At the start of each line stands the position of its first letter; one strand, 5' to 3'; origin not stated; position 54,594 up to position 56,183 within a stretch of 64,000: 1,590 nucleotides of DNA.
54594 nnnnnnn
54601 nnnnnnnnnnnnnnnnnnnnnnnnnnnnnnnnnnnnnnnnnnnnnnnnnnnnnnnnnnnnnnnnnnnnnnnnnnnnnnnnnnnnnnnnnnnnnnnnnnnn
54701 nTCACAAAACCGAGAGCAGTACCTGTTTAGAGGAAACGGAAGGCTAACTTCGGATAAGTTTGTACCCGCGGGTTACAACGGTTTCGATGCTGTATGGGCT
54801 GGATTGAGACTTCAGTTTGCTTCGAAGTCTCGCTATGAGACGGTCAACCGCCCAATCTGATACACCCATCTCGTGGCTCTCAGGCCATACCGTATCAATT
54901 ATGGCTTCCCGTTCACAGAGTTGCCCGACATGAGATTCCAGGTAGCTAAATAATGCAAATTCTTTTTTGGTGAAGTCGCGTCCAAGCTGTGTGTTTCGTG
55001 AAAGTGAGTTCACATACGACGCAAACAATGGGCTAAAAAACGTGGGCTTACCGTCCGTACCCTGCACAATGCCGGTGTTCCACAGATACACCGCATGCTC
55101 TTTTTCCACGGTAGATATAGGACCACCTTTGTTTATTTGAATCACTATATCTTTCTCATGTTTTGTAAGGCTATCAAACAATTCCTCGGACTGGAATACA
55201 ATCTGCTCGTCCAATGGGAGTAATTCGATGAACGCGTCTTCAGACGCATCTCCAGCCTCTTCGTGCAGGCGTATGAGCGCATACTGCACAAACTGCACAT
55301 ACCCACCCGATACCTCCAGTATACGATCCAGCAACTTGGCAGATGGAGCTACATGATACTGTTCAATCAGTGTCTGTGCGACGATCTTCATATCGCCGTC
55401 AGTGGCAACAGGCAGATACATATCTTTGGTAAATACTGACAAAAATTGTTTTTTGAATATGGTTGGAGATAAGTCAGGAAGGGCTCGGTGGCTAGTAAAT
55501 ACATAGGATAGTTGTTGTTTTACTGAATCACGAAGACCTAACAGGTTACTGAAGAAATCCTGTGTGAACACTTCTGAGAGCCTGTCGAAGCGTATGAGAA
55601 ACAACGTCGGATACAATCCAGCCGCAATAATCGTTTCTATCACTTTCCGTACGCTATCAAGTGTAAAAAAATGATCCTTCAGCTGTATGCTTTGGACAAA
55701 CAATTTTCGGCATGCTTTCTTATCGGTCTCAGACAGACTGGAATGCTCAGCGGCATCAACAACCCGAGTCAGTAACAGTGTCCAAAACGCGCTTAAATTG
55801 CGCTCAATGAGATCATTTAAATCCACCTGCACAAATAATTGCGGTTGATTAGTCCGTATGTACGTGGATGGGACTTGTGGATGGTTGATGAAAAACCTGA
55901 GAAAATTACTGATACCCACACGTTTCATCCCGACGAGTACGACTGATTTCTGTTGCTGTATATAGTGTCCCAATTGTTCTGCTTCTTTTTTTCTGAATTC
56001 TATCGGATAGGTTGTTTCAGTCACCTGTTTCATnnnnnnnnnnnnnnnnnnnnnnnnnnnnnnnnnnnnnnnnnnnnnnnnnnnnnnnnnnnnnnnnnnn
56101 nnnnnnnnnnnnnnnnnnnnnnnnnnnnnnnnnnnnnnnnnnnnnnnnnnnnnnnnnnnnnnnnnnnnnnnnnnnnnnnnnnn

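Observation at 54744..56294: Regulator with a degenerate P-loop NTPase-like N-domain and a C-terminal OmpR-type winged helix, divergent from the sugar operon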

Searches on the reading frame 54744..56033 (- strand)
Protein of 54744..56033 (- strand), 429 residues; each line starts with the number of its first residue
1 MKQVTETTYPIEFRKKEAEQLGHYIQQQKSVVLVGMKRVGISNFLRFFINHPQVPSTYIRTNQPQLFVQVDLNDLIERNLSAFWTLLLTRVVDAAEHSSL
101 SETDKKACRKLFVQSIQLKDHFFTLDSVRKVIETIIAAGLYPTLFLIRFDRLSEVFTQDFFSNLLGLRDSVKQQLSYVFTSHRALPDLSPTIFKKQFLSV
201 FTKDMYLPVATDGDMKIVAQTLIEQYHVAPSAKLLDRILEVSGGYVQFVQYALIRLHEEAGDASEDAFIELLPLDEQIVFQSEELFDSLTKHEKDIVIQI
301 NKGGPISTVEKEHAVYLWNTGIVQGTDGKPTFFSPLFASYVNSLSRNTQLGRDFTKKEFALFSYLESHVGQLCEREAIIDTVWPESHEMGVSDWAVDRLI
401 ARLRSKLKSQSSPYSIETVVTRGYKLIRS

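Call 3: search_protein_families(library=pfam, proteins=[window:54744-56033:-], max_evalue=0.1)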
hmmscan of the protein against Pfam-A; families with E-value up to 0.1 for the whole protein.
window:54744-56033:- (429 aa): 1 family
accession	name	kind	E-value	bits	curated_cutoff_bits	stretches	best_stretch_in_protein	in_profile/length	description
PF00486.34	Trans_reg_C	-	6e-16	58.7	26.2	1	354-426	6-77/77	Transcriptional regulatory protein, C terminal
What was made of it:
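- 54756..54974 (-): OmpR/PhoB-type winged-helix DNA-binding domain (aa 354-426), joined by a flexible linker (pLDDT below 50 at aa 347-349). Pfam PF00486, E 6e-16 (call 3).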

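Call 4: search_protein_families(library=ncbifam, proteins=[window:54744-56033:-], max_evalue=0.1)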
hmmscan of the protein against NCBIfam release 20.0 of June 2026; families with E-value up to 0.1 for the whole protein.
window:54744-56033:- (429 aa): 28 families (the best 25 are shown)
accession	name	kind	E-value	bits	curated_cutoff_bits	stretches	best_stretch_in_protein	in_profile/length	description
NF053854.1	RespRegPhoBBctds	equivalog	4.9e-09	35.9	270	1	353-424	155-222/225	two-component system response regulator PhoB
NF041734.1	resp_reg_RppA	equivalog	1.6e-08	34.2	250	1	349-426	152-227/229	two-component system response regulator RppA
TIGR02154.1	PhoB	equivalog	4.5e-08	32.7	296.2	1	354-426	155-225/226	phosphate regulon transcriptional regulator PhoB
NF040534.1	resp_reg_YycF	equivalog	5.7e-08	32.3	340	1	353-423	155-224/231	response regulator YycF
NF045944.1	ResRegRpaBCyano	equivalog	3.9e-07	29.7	330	1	354-426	154-227/229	response regulator transcription factor RpaB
NF007977.0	PRK10701.1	equivalog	1e-06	28.4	330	1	355-426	163-233/241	two-component system response regulator RstA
TIGR01387.1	cztR_silR_copR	subfamily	1.8e-06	27.8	279.2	1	352-426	146-218/218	heavy metal response regulator transcription factor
NF041209.1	resp_regPieR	equivalog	7.2e-06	25.8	450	1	353-426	157-227/231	two component system response regulator PieR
NF045914.1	RespRegNblR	equivalog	8.9e-06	25.4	300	1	352-426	153-225/228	response regulator transcription factor NblR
NF007540.1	PRK10153.1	equivalog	1.3e-05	24.3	400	1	361-428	36-102/516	lysine decarboxylation/transport transcriptional activator CadC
NF008567.0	PRK11517.1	equivalog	2.9e-05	23.6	353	1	342-426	137-218/223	response regulator transcription factor HprR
NF005568.0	PRK07239.1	equivalog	5.7e-05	22.2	273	1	356-426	308-371/381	uroporphyrinogen-III synthase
NF009037.0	PRK12370.1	equivalog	6.6e-05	21.5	589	1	356-427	38-106/553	HilA/EilA family virulence transcriptional regulator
NF008296.0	PRK11083.1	equivalog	0.0001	21.8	273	1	353-425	153-224/228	two-component system response regulator CreB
NF007346.1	PRK09836.1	equivalog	0.00012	21.9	420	1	354-426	151-221/227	copper/silver response regulator transcription factor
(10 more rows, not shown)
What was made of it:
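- Checked: The NCBIfam matches fall at positions about 150-225 of roughly 225-aa regulators (call 4).
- Tried and rejected: Direct Pfam or NCBIfam assignment of the N-domain gave nothing at E <= 0.1 (calls 3, 4).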

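Call 5: find_homologous_proteins(query=window:54744-56033:-, max_evalue=0.001)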
Query window:54744-56033:- (429 aa): 1511 proteins with E <= 0.001 among 8000 candidates; the best 120 are listed.
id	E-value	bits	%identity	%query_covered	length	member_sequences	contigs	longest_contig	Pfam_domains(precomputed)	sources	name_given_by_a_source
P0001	3.4e-270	914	96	100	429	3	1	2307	PF00486.35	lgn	-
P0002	7.5e-246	834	87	100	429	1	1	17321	PF00486.35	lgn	-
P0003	1.6e-216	737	78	100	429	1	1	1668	PF00486.35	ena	-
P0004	4.4e-215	732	76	100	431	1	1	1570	PF00486.35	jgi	jgi:Transcriptional regulatory protein, C terminal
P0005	4.2e-184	630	67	100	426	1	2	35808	PF00486.35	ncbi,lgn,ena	-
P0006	1.1e-183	629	67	100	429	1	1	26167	PF00486.35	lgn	-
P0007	1.3e-181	622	66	100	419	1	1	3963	PF00486.35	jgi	jgi:hypothetical protein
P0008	2.7e-181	621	66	100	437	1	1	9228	PF00486.35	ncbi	-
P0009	1.4e-178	612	66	100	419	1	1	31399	PF00486.35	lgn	-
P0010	1.7e-177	609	63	100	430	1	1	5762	PF00486.35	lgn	-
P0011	1.2e-176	606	62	100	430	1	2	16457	PF00486.35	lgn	-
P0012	1.8e-171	589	62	100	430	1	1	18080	PF00486.35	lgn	-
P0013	1.8e-171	589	63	99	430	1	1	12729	PF00486.35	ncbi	-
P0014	6.5e-169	580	62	99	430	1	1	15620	PF00486.35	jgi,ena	-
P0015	7.8e-168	577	62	100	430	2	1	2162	PF00486.35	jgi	jgi:hypothetical protein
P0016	1.4e-167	576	62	100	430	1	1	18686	PF00486.35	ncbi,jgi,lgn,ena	-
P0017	1.4e-167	576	61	100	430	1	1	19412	PF00486.35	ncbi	-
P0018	2.5e-167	575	61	100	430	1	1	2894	PF00486.35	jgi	jgi:DNA-binding winged helix-turn-helix (wHTH) protein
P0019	1.0e-166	573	60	100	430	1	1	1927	PF00486.35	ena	-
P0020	1.9e-166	572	60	100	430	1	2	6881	PF00486.35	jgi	jgi:DNA-binding response OmpR family regulator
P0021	2.7e-166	572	59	100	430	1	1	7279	PF00486.35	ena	-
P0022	3.7e-166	571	60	100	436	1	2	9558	PF00486.35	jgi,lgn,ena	-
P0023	5.4e-166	571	61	100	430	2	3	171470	PF00486.35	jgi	jgi:DNA-binding winged helix-turn-helix (wHTH) protein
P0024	1.1e-165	570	60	100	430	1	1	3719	PF00486.35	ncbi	-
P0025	1.5e-165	569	60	100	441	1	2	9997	PF00486.35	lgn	-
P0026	2.4e-165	569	59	100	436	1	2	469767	PF00486.35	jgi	jgi:hypothetical protein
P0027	2.4e-165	569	60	100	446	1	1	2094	PF00486.35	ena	-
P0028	4.9e-165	568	60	100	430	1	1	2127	PF00486.35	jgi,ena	-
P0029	5.3e-165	568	60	100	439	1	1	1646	PF00486.35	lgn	-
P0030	1.3e-164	566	59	100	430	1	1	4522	PF00486.35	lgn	-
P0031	5.5e-164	564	60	100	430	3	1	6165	PF00486.35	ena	-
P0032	5.5e-164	564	60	100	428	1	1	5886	PF00486.35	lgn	-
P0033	1.1e-163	563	60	100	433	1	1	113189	PF00486.35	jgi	jgi:DNA-binding winged helix-turn-helix (wHTH) protein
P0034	2.0e-163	562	61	100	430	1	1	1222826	PF00486.35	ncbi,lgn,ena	-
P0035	1.9e-162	559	59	100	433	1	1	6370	PF00486.35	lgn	-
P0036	4.0e-162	558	59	100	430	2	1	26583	PF00486.35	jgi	jgi:hypothetical protein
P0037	1.2e-161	556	60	100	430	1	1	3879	PF00486.35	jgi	jgi:hypothetical protein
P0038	1.4e-161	556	60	100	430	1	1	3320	PF00486.35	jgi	jgi:hypothetical protein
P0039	2.0e-161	556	58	100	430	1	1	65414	PF00486.35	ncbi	-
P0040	2.4e-161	555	59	100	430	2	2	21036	PF00486.35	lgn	-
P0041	6.9e-160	551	59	100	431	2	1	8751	PF00486.35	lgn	-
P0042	1.6e-159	549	59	100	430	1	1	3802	PF00486.35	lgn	-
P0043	2.5e-158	546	58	100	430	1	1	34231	PF00486.35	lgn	-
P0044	3.4e-157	542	59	100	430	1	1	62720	PF00486.35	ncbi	-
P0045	3.4e-157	542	58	100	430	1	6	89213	PF00486.35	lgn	-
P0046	1.9e-156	539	58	100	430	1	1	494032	PF00486.35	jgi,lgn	-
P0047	2.2e-155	536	59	100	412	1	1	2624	PF00486.35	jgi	jgi:hypothetical protein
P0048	3.9e-155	535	58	100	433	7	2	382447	PF00486.35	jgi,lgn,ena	jgi:hypothetical protein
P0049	8.9e-155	534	58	100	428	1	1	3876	PF00486.35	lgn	-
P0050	9.8e-152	524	57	100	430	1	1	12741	PF00486.35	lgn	-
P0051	5.3e-151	521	58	100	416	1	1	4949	PF00486.35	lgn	-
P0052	3.7e-150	519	56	100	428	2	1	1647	PF00486.35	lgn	-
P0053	3.1e-149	516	54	100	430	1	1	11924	PF00486.35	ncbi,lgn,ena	ncbi:MAG: helix-turn-helix domain-containing protein [Patescibacteria group bacterium]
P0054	5.5e-149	515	56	100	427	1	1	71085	PF00486.35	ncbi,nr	ncbi:helix-turn-helix domain-containing protein [Candidatus Gottesmanbacteria bacterium]|nr:helix-tu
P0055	9.6e-148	511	57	100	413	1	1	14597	PF00486.35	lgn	-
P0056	2.0e-145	503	54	100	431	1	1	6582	PF00486.35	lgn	-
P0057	1.4e-144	500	54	100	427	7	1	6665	PF00486.35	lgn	-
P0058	1.4e-143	497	58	100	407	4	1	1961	PF00486.35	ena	-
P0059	4.8e-142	492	52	99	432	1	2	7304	PF00486.35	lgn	-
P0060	1.1e-139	484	53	99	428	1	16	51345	PF00486.35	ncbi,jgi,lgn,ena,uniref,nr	ncbi:hypothetical protein A3A64_01275 [Candidatus Gottesmanbacteria bacterium RIFCSPLOWO2_01_FULL_48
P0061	1.1e-138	481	51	100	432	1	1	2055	PF00486.35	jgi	jgi:hypothetical protein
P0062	1.5e-138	480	55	100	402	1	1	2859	PF00486.35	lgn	-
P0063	6.9e-137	475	50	100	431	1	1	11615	PF00486.35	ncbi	-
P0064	1.1e-136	474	53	98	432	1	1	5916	PF00486.35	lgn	-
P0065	3.7e-136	473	56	100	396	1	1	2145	PF00486.35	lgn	-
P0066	3.1e-135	469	52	98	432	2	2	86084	PF00486.35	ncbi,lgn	-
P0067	4.0e-135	469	49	100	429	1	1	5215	PF00486.35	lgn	-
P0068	5.6e-135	469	56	100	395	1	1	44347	PF00486.35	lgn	-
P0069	6.4e-135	468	56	100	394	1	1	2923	PF00486.35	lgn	-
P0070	3.1e-134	466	51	99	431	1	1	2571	PF00486.35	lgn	-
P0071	9.1e-134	465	51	100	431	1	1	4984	PF00486.35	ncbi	-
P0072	1.8e-132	460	56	100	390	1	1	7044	PF00486.35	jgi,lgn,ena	-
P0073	4.5e-132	459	49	100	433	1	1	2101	PF00486.35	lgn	-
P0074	4.6e-132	459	50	100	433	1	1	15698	PF00486.35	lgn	-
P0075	2.1e-131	457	50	100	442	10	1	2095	PF00486.35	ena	-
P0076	2.4e-131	457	48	100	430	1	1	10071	PF00486.35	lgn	-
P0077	9.7e-129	448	49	98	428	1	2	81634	PF00486.35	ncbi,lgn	-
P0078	2.6e-128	447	50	100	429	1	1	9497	PF00486.35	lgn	-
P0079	2.5e-127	443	48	100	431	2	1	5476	PF00486.35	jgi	jgi:hypothetical protein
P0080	2.8e-127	443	48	100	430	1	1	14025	PF00486.35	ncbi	-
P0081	8.7e-127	442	49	100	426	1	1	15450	PF00486.35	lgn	-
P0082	1.3e-126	441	49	100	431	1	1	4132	PF00486.35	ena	-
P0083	5.6e-126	439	49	99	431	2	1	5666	PF00486.35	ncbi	-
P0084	7.5e-126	439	48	99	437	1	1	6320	PF00486.35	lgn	-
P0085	9.6e-126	438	48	100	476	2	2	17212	PF00486.35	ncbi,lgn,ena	-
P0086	1.2e-125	438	48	100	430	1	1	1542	PF00486.35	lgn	-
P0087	1.7e-125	437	50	99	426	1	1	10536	PF00486.35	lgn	-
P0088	2.8e-125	437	49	100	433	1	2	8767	PF00486.35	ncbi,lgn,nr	ncbi:MAG: helix-turn-helix domain-containing protein [Candidatus Levybacteria bacterium]|nr:helix-tu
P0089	3.8e-125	436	47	99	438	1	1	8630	PF00486.35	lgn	-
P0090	5.8e-125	436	49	100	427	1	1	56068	PF00486.35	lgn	-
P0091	6.1e-125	436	49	99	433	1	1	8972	PF00486.35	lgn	-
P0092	6.1e-125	436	49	98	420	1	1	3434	PF00486.35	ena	-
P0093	6.7e-125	435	47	99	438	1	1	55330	PF00486.35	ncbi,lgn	-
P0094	4.9e-124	433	49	100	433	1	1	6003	PF00486.35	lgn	-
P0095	5.4e-124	432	49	99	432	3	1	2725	PF00486.35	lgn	-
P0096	5.9e-124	432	49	99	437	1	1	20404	PF00486.35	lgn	-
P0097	6.1e-124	432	48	100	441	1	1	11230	PF00486.35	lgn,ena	-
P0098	6.3e-124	432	48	98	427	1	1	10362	PF00486.35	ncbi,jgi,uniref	ncbi:protein containing Signal transduction response regulator, C-terminal domain [sediment metageno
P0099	1.2e-123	431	49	99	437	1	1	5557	PF00486.35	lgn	-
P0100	1.3e-123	431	49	99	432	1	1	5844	PF00486.35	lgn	-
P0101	1.3e-123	431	49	100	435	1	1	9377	PF00486.35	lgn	-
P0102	1.6e-123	431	47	99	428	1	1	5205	PF00486.35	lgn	-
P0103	1.8e-123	431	48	99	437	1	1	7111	PF00486.35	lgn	-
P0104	2.1e-123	431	48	99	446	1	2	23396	PF00486.35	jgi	jgi:DNA-binding winged helix-turn-helix (wHTH) protein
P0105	2.3e-123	430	48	99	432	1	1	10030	PF00486.35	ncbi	-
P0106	2.6e-123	430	50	99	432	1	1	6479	PF00486.35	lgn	-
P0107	3.8e-123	430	46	99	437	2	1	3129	PF00486.35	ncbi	-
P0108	4.7e-123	429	49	99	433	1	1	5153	PF00486.35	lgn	-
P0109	4.8e-123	429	49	99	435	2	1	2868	PF00486.35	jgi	-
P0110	5.0e-123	429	47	100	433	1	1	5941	PF00486.35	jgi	jgi:DNA-binding winged helix-turn-helix (wHTH) protein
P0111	1.0e-122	428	48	98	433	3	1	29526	PF00486.35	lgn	-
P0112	1.4e-122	428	48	100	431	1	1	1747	PF00486.35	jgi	-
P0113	1.5e-122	428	47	99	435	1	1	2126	PF00486.35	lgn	-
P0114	1.6e-122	428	50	99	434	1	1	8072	PF00486.35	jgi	-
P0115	1.7e-122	428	49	99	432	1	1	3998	PF00486.35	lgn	-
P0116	2.4e-122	427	49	99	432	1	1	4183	PF00486.35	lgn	-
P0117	6.0e-122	426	48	99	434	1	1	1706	PF00486.35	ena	-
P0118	6.7e-122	426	49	99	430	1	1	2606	PF00486.35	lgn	-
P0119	9.0e-122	425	47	99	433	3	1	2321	PF00486.35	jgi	jgi:hypothetical protein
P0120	9.4e-122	425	49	99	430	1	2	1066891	PF00486.35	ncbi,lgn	-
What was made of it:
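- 54744..56033 (-): Regulator gene (429 aa): pseudo-STAND NTPase module plus a C-terminal OmpR-type winged helix. More than 1500 homologues of about 430 aa (call 5).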

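Call 6: search_solved_structures(query=window:54744-56033:-, max_evalue=1, show_alignments=2)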
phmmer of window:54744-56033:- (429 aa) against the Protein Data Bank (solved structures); distinct sequences matched with E-value up to 1: 39.
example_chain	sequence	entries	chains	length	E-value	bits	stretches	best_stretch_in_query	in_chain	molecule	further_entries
2zxj_A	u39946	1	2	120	6.5e-07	32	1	353-422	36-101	Transcriptional regulatory protein walR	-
5ju7_A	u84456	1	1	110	5e-06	29.1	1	340-427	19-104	Transcriptional activator CadC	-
2d1v_A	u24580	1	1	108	7e-06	28.7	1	353-422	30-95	Transcriptional regulatory protein yycF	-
6cqg_A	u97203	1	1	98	7.1e-06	28.6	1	352-422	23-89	DNA-binding response regulator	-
2hwv_A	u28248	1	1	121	1.2e-05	27.9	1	353-418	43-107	DNA-binding response regulator VicR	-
5za3_A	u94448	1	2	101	2.4e-05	26.9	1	353-422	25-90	DNA-binding response regulator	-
2mlk_A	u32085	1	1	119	4.5e-05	26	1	344-425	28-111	RstA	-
4nhj_A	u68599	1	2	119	4.9e-05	25.9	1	341-425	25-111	DNA-binding transcriptional regulator RstA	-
8hml_A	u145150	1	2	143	0.00027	23.4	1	352-428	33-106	DNA-binding response OmpR family regulator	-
4ixa_A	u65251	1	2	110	0.00066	22.1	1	355-429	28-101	Response regulator SaeR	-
8hih_O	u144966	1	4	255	0.00076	22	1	352-428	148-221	Transcriptional regulatory protein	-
8hig_A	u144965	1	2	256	0.00082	21.8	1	352-428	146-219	DNA-binding response OmpR family regulator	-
2hqn_A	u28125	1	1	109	0.0011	21.4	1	355-426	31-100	Putative TRANSCRIPTIONAL REGULATOR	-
2naz_A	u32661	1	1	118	0.0011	21.4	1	344-428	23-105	Transcriptional regulatory protein RstA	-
8uvx_B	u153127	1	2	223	0.0023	20.4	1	351-426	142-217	DNA-binding response regulator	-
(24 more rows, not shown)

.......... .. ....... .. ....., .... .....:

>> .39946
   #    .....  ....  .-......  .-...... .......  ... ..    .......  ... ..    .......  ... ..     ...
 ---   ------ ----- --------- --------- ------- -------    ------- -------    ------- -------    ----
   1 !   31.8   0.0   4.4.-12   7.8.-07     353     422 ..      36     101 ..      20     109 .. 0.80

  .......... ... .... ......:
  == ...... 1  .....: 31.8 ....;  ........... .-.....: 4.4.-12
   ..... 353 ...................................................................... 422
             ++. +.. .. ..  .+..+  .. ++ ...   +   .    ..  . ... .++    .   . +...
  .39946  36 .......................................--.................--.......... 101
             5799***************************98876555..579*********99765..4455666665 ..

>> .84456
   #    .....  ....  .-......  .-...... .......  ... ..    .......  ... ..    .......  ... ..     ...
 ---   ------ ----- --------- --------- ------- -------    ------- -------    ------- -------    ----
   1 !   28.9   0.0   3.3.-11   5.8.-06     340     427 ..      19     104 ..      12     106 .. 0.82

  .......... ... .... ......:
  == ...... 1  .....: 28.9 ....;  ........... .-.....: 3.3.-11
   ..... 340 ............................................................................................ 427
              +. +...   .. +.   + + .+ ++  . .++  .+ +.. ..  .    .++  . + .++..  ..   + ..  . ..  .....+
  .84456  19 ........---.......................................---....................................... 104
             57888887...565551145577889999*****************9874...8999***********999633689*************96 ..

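Call 9: search_solved_structures(query=A1, max_evalue=10, show_alignments=0)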
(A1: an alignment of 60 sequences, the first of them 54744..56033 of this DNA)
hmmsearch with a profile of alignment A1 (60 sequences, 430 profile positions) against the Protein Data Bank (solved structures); distinct sequences matched with E-value up to 10: 49.
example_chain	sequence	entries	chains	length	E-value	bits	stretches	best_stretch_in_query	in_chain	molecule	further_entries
6iju_A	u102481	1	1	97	1.2e-07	34.3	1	350-426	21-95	DNA-binding response regulator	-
6kyx_A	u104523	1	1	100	1.3e-07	34.2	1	350-426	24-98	DNA-binding response regulator ArlR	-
6is4_A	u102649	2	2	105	1.5e-07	34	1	350-426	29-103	Response regulator ArlR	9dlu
2zxj_A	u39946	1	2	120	6.5e-07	31.9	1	347-427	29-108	Transcriptional regulatory protein walR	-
8b4c_D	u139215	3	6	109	7.6e-07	31.7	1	333-429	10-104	Cholera toxin transcriptional activator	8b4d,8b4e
8b4b_W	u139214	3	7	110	7.8e-07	31.6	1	333-429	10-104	Cholera toxin transcriptional activator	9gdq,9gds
7nmb_A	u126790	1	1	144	1.5e-06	30.7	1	332-429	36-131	Cholera toxin transcriptional activator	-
5ju7_A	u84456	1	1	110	2.2e-06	30.1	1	361-428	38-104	Transcriptional activator CadC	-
2d1v_A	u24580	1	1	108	3e-06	29.7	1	347-427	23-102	Transcriptional regulatory protein yycF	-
8hml_A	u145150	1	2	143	7.7e-06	28.3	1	350-429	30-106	DNA-binding response OmpR family regulator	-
4qwq_B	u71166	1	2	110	1e-05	27.9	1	342-428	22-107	Response regulator SaeR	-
5za3_A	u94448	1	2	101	1.1e-05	27.8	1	347-425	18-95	DNA-binding response regulator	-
4u88_A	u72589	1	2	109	1.3e-05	27.6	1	343-428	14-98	Transcriptional regulator SaeR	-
4ixa_A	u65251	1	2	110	1.4e-05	27.5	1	339-428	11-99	Response regulator SaeR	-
7cx5_A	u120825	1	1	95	1.4e-05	27.4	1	348-429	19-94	Transcriptional regulatory protein CssR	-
2qen_A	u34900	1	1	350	0.083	15.1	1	14-51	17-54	WALKER-TYPE ATPASE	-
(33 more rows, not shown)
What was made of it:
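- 54756..54974 (-): PDB sequence hits to WalR, CadC and ArlR DNA-binding domains (calls 6, 9).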

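Call 14: find_encoding_contigs(protein=P0034, flank=8000, max_places=1)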
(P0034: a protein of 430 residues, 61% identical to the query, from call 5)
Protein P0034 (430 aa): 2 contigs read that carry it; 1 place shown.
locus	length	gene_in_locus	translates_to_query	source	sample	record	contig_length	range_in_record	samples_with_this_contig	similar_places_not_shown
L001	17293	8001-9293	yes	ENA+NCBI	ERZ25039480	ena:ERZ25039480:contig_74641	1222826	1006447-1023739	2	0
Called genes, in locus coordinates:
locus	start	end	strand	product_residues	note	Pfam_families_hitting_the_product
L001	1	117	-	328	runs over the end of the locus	PF01263:Aldose_epim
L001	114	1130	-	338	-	PF01087:GalP_UDP_transf, PF02744:GalP_UDP_tr_C, PF11969:DcpS_C (weak)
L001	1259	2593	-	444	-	PF10509:GalKase_gal_bdg, PF00288:GHMP_kinases_N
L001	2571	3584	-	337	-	PF00294:PfkB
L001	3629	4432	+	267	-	PF01791:DeoC, PF09863:DUF2090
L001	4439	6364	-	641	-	-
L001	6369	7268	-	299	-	PF00370:FGGY_N (weak), PF02782:FGGY_C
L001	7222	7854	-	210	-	PF00370:FGGY_N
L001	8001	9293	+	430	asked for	PF00486:Trans_reg_C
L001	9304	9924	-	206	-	PF03412:Peptidase_C39, PF13529:Peptidase_C39_2, PF21646:ACTMAP-like_C (faint)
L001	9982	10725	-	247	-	PF04402:SIMPL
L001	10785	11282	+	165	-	-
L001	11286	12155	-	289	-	PF00763:THF_DHG_CYH, PF02882:THF_DHG_CYH_C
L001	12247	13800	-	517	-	PF00521:DNA_topoisoIV, PF03989:DNA_gyraseA_C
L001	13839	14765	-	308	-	PF00521:DNA_topoisoIV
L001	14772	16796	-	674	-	PF03030:H_PPase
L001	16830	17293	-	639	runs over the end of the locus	PF02518:HATPase_c, PF00204:DNA_gyraseB, PF01751:Toprim, PF00986:DNA_gyraseB_C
